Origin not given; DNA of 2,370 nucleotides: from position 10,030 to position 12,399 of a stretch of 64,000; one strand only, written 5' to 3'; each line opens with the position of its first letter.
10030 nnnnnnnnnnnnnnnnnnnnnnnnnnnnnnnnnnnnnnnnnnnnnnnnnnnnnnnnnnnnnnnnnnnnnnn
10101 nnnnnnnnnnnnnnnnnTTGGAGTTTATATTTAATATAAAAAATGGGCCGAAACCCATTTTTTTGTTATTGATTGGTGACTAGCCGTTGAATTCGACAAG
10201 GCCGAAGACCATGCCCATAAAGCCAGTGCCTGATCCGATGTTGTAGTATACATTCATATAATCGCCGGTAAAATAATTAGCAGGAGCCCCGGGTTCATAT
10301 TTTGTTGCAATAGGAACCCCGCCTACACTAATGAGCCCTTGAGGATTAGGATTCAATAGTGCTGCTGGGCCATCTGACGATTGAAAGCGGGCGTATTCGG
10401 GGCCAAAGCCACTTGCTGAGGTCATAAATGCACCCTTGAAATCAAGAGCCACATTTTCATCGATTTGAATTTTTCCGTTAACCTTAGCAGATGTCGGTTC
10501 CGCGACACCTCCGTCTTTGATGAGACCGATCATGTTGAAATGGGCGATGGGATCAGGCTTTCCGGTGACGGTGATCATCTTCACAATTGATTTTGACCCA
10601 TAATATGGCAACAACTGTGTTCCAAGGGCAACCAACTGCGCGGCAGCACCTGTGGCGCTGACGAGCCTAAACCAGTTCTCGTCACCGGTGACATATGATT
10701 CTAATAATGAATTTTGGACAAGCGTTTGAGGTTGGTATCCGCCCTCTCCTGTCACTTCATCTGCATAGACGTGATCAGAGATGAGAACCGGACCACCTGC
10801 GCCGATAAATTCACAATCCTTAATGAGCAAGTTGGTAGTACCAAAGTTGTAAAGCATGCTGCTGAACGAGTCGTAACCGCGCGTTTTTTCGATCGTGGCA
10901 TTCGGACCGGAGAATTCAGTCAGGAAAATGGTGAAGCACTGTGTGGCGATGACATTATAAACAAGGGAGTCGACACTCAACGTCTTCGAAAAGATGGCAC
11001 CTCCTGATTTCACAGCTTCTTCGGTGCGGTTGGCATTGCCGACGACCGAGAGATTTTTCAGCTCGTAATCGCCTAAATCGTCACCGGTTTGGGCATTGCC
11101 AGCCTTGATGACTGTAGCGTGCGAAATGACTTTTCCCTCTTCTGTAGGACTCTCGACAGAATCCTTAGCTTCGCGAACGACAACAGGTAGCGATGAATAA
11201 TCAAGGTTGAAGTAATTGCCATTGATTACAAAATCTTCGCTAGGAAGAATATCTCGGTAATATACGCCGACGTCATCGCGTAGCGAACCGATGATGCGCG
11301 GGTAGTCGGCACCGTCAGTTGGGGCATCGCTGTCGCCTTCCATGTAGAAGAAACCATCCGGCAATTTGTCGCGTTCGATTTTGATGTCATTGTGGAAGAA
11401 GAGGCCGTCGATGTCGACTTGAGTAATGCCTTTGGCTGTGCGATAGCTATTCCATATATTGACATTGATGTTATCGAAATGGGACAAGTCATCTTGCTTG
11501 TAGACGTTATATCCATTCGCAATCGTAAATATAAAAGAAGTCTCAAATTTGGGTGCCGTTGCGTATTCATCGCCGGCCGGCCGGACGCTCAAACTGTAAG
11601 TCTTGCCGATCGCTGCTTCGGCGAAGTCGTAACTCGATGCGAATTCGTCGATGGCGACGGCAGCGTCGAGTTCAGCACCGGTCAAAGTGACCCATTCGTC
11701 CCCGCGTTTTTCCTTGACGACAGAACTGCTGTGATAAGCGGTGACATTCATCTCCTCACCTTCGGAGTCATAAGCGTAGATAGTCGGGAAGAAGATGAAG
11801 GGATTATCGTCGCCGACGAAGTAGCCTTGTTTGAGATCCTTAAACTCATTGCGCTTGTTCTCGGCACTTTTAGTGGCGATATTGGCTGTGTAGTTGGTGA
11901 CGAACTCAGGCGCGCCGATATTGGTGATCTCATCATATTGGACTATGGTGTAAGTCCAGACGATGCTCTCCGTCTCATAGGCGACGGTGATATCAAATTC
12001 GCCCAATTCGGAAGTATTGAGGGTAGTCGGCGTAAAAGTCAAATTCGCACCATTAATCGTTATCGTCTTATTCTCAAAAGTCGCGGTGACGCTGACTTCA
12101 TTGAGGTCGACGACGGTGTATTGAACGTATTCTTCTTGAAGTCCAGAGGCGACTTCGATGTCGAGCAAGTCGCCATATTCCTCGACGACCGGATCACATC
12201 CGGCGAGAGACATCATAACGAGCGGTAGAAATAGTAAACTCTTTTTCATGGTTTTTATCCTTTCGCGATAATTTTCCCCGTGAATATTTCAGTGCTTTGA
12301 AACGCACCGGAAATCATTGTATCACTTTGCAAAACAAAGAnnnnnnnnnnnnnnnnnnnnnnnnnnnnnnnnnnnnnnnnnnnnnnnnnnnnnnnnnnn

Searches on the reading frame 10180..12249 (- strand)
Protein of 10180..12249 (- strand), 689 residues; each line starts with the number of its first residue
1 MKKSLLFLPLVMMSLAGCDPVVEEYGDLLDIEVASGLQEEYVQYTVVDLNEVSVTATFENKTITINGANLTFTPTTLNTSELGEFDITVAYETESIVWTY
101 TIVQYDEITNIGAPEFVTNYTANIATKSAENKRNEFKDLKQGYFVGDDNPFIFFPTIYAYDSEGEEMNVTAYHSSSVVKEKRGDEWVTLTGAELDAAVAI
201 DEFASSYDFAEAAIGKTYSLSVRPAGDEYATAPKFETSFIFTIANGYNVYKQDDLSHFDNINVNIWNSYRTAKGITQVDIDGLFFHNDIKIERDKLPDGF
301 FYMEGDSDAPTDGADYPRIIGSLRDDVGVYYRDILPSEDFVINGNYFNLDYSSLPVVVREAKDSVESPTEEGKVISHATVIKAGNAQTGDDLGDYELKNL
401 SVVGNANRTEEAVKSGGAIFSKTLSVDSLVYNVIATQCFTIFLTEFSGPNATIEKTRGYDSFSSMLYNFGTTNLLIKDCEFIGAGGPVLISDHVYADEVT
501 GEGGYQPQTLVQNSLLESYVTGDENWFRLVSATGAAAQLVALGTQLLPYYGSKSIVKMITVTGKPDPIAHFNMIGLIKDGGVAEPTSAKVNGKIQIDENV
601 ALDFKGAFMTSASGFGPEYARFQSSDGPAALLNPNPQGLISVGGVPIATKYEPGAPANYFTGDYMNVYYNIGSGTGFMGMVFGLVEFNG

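Call 3: search_protein_families(library=pfam, proteins=[window:10180-12249:-], max_evalue=1)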
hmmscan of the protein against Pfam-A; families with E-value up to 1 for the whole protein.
window:10180-12249:- (689 aa): 2 families
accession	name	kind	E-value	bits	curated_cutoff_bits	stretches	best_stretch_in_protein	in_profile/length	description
PF08308.17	PEGA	-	0.00054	20.2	20.8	1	51-92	3-44/71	PEGA domain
PF00386.27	C1q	-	0.085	13.5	23.7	1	241-286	4-49/127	C1q domain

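Call 4: search_protein_families(library=ncbifam, proteins=[window:10180-12249:-], max_evalue=1)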
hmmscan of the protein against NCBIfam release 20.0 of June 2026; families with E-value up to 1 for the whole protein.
window:10180-12249:- (689 aa): 0 families

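Call 43: search_solved_structures(query=A3, max_evalue=10, show_alignments=0)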
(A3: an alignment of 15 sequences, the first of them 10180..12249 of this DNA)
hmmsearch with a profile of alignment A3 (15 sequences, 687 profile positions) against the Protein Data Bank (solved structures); distinct sequences matched with E-value up to 10: 8.
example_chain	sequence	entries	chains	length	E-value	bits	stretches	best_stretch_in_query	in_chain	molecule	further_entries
2l7y_A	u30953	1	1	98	3.2e-05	25.8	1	34-114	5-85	Putative endo-beta-N-acetylglucosaminidase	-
4fdw_A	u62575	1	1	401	0.05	15.3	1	26-109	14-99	leucine rich hypothetical protein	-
4fd0_A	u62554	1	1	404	0.16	13.6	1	25-109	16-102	Leucine rich hypothetical protein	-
4gft_B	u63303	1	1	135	0.46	12.1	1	568-645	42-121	Nanobody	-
6z14_JJJ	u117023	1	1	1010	0.57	11.8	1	34-110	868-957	Beta-N-acetylhexosaminidase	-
6yxz_JJJ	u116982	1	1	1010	0.57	11.8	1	34-110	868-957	Beta-N-acetylhexosaminidase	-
6fte_B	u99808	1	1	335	0.98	11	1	462-515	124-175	Amine transaminase (fold IV)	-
5dxw_A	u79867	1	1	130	1.4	10.5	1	564-639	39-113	PD-L1 nanobody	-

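Call 44: search_protein_families(library=pfam, alignment_id=A3, max_evalue=0.1)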
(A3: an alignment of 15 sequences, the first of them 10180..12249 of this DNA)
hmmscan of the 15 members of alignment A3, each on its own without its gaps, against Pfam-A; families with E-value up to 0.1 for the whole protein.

A. member 1, window:10180-12249:- (689 aa): 2 families
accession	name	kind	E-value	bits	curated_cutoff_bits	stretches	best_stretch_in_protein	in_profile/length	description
PF08308.17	PEGA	-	0.00054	20.2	20.8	1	51-92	3-44/71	PEGA domain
PF00386.27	C1q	-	0.085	13.5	23.7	0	241-286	4-49/127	C1q domain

B. families by the number of members that match (of 15 scanned): 8 families
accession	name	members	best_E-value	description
PF07523.18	Big_3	7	6e-05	Bacterial Ig-like domain (group 3)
PF08308.17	PEGA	1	0.00054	PEGA domain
PF20585.4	Pectate_lyase_5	1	0.02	Putative pectate lyase-like adhesive domain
PF23496.1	Microp_apicomplexa_3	1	0.04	Apicomplexa microprotein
PF13229.12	Beta_helix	1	0.071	Right handed beta helix region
PF18435.7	EstA_Ig_like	1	0.075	Esterase Ig-like N-terminal domain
PF19135.5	DUF5818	1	0.084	Protein of unknown function (DUF5818)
PF00386.27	C1q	1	0.085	C1q domain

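Call 69: search_protein_families(library=padloc, proteins=[window:10180-12249:-], max_evalue=0.01)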
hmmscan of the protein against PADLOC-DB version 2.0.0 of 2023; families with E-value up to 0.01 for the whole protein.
window:10180-12249:- (689 aa): 0 families

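Call 73: find_homologous_proteins(query=window:10180-12249:-, max_evalue=0.001)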
Query window:10180-12249:- (689 aa): 89 proteins with E <= 0.001 among 8000 candidates.
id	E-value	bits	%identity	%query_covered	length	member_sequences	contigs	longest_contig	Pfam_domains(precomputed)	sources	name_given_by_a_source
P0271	0.0e+0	1550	100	100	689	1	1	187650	-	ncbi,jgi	ncbi:MAG: hypothetical protein WC344_00505 [Bacilli bacterium]|jgi:hypothetical protein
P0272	1.2e-286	970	66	100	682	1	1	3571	-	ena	-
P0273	9.7e-286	967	65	100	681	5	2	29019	-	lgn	-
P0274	5.9e-285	965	66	100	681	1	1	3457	-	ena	-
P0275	7.2e-280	948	65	99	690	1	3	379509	-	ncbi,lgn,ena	-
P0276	6.7e-279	945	64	100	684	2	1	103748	-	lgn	-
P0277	8.8e-278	941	63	100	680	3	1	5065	-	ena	-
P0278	2.0e-276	937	63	100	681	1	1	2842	-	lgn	-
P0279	2.7e-275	933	63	100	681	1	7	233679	-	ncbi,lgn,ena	-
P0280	5.3e-275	932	63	100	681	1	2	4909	-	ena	-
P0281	1.8e-274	930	62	100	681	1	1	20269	-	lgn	-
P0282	1.8e-274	930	63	100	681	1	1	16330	-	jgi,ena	jgi:hypothetical protein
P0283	1.2e-273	927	62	100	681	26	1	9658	-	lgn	-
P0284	5.6e-273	925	62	100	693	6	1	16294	-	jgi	-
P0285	1.7e-266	904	60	100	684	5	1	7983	-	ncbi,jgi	ncbi:MAG: hypothetical protein WCX85_04035 [Bacilli bacterium]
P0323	8.4e-68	247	33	80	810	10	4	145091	PF09479.17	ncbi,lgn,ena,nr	ncbi:MAG: InlB B-repeat-containing protein [Bacilli bacterium]|nr:InlB B-repeat-containing protein [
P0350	4.4e-24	103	24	72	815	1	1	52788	-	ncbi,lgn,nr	ncbi:MAG: hypothetical protein LUD51_05010 [Clostridia bacterium]|nr:hypothetical protein [Clostridi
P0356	3.2e-15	73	24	72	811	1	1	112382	-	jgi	-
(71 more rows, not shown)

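Call 74: find_encoding_contigs(protein=P0323, flank=8000, max_places=1)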
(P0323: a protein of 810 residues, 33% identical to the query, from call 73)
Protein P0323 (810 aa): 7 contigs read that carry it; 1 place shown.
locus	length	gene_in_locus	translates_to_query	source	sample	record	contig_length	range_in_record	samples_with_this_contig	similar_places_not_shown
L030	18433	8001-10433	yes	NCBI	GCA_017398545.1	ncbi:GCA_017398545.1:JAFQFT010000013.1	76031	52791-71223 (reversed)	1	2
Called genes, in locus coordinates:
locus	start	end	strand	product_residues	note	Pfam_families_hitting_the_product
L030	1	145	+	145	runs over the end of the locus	-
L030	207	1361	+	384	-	PF13306:LRR_5 (weak)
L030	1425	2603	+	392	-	-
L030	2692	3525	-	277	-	PF14808:TMEM164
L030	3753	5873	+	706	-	PF14808:TMEM164, PF00005:ABC_tran, PF13304:AAA_21 (faint)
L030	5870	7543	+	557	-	-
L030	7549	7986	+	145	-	-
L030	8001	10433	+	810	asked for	PF09479:Flg_new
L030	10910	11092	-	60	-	-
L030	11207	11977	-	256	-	PF02557:VanY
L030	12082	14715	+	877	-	PF02739:5_3_exonuc_N, PF01367:5_3_exonuc, PF22619:DNA_polI_exo1, PF00476:DNA_pol_A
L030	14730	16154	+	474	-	PF01149:Fapy_DNA_glyco, PF06831:H2TH, PF06827:zf-FPG_IleRS, PF01121:CoaE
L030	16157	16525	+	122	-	-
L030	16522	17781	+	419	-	PF25888:WHD_DnaB, PF07261:DnaB_2 (weak)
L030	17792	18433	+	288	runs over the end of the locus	PF07319:DnaI_N (weak), PF03969:AFG1_ATPase, PF01695:IstB_IS21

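Call 75: find_encoding_contigs(protein=P0350, flank=8000, max_places=1)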
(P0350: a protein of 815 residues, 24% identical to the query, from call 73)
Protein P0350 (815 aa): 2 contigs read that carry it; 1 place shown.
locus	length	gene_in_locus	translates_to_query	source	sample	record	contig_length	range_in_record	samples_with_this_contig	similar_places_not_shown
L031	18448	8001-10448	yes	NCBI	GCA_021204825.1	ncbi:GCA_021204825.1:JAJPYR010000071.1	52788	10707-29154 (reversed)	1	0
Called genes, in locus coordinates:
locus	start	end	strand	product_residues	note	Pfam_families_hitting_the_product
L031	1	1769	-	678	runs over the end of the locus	PF12728:HTH_17 (weak), PF02384:N6_Mtase, PF07669:Eco57I, PF12950:TaqI_C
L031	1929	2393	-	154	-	-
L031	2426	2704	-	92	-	-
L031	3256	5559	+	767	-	PF14808:TMEM164, PF00005:ABC_tran, PF13304:AAA_21 (weak)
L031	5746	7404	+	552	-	PF16949:ABC_tran_2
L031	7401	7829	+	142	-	-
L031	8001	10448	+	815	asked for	-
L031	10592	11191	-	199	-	PF04263:TPK_catalytic, PF04265:TPK_B1_binding (weak)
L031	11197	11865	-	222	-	PF00834:Ribul_P_3_epim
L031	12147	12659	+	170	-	PF13238:AAA_18 (weak), PF13671:AAA_33 (weak), PF01202:SKI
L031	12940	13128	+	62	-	-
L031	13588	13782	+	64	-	-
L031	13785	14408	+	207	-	-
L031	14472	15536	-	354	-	PF04055:Radical_SAM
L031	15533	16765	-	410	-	PF01029:NusB, PF01189:Methyltr_RsmB-F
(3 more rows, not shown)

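Call 76: find_encoding_contigs(protein=P0356, flank=8000, max_places=1)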
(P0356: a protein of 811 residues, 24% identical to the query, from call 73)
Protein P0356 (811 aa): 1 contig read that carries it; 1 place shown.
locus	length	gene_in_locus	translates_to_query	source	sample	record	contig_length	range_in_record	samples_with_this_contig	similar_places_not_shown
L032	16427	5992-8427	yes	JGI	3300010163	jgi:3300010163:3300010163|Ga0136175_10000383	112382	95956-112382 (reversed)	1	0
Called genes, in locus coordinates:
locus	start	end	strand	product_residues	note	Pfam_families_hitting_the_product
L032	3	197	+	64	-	?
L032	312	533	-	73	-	-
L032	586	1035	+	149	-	-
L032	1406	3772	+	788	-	PF14808:TMEM164, PF00005:ABC_tran, PF13304:AAA_21 (faint)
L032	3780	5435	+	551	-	PF16949:ABC_tran_2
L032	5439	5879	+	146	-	-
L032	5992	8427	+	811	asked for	-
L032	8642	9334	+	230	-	-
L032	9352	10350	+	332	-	PF14057:GGGtGRT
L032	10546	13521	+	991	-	-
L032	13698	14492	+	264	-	PF02811:PHP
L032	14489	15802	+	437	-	PF04294:VanW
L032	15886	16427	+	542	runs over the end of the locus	PF00772:DnaB, PF13481:AAA_25, PF03796:DnaB_C, PF06745:ATPase (faint)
